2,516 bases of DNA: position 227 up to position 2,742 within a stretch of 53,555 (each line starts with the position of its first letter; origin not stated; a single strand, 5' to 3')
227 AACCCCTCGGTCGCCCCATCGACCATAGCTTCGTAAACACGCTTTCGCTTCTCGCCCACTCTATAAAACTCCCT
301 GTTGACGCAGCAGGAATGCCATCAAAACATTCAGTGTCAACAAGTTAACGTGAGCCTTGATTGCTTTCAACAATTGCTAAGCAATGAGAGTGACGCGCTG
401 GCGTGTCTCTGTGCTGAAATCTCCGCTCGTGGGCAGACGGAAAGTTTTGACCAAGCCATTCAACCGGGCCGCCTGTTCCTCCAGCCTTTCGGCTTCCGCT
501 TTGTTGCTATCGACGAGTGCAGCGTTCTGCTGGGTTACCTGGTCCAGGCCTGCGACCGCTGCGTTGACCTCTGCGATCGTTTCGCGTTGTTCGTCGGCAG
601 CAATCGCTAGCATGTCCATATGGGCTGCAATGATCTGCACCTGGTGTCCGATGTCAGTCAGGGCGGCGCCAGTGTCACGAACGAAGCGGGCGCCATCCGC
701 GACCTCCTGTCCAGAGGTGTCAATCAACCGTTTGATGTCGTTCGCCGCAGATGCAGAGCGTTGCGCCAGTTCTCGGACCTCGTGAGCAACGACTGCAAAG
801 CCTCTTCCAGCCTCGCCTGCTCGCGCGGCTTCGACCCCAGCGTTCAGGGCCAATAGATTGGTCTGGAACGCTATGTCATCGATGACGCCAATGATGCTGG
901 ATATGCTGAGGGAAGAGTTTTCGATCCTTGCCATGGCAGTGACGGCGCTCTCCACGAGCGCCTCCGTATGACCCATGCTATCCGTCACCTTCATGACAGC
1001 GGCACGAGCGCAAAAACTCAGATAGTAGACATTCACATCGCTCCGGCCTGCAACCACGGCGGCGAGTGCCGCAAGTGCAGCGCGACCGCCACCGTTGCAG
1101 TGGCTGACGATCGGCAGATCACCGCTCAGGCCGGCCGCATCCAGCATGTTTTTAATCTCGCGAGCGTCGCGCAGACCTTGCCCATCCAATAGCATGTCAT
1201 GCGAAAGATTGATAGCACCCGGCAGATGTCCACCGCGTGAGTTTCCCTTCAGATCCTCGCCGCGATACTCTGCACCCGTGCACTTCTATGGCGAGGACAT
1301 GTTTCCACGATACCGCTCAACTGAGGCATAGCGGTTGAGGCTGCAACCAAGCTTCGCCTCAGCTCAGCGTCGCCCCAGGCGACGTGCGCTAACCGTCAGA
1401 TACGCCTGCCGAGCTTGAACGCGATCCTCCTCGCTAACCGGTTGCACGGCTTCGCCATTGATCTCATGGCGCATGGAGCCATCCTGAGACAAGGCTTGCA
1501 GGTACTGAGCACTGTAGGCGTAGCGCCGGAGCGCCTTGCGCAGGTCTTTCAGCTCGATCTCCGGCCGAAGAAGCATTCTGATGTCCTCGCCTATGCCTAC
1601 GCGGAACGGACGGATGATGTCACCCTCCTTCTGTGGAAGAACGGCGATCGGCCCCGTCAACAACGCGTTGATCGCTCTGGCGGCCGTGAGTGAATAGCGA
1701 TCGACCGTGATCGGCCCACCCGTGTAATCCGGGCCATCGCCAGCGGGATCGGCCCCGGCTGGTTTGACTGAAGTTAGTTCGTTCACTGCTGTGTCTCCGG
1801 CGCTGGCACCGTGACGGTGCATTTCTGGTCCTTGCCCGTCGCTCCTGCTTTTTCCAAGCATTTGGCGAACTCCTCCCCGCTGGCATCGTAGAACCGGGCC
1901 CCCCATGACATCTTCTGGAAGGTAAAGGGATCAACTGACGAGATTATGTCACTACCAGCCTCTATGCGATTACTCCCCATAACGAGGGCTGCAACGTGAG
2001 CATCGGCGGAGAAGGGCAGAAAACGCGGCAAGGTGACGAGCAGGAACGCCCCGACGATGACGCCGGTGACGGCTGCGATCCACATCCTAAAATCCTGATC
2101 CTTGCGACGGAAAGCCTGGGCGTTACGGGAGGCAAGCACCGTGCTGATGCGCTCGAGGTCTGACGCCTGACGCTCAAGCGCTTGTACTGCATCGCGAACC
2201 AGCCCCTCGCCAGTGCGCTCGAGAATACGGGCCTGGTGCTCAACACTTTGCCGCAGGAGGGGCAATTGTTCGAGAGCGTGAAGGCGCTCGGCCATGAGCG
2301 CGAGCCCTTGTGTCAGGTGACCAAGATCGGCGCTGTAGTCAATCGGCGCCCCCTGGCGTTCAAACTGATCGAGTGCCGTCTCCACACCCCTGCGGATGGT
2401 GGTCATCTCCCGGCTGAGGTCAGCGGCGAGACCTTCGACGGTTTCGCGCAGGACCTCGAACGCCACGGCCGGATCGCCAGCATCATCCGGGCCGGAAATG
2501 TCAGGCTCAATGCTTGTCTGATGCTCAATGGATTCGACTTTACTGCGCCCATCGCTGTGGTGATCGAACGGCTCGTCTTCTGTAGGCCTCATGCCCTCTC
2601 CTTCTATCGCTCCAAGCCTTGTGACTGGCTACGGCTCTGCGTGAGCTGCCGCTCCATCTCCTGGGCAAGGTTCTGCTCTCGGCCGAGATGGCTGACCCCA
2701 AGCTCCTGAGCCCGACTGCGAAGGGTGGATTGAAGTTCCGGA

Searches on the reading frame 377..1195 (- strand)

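Call 38: search_protein_families(library=pfam, proteins=[window:377-1195:-])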
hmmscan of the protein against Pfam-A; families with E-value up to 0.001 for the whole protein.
window:377-1195:- (272 aa): 1 family
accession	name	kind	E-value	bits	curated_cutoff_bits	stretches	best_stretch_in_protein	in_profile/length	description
PF00015.26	MCPsignal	-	1.1e-44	152.7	34.6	1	76-221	13-172/172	Methyl-accepting chemotaxis protein (MCP) signalling domain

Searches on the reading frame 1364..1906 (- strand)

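Call 38: search_protein_families(library=pfam, proteins=[window:1364-1906:-])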
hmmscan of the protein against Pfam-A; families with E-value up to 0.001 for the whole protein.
window:1364-1906:- (180 aa): 1 family
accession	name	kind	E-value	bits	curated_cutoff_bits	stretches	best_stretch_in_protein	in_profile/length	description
PF04352.18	ProQ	-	9.6e-17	61.4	27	1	80-176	5-103/109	ProQ/FINO family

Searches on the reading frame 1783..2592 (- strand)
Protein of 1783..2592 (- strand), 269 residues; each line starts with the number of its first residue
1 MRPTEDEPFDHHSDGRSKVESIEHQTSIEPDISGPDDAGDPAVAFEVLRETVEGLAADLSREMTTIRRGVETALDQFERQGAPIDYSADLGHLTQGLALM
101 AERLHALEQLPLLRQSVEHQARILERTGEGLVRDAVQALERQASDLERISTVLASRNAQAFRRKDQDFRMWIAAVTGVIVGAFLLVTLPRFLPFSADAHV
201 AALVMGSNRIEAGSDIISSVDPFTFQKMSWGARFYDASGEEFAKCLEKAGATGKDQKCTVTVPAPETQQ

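Call 38: search_protein_families(library=pfam, proteins=[window:1783-2592:-])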
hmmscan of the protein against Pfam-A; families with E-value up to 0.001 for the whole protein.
window:1783-2592:- (269 aa): 1 family
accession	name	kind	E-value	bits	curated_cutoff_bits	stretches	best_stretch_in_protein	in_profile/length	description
PF19613.4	DUF6118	-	3.9e-78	262.7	27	1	26-265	5-243/245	Family of unknown function (DUF6118)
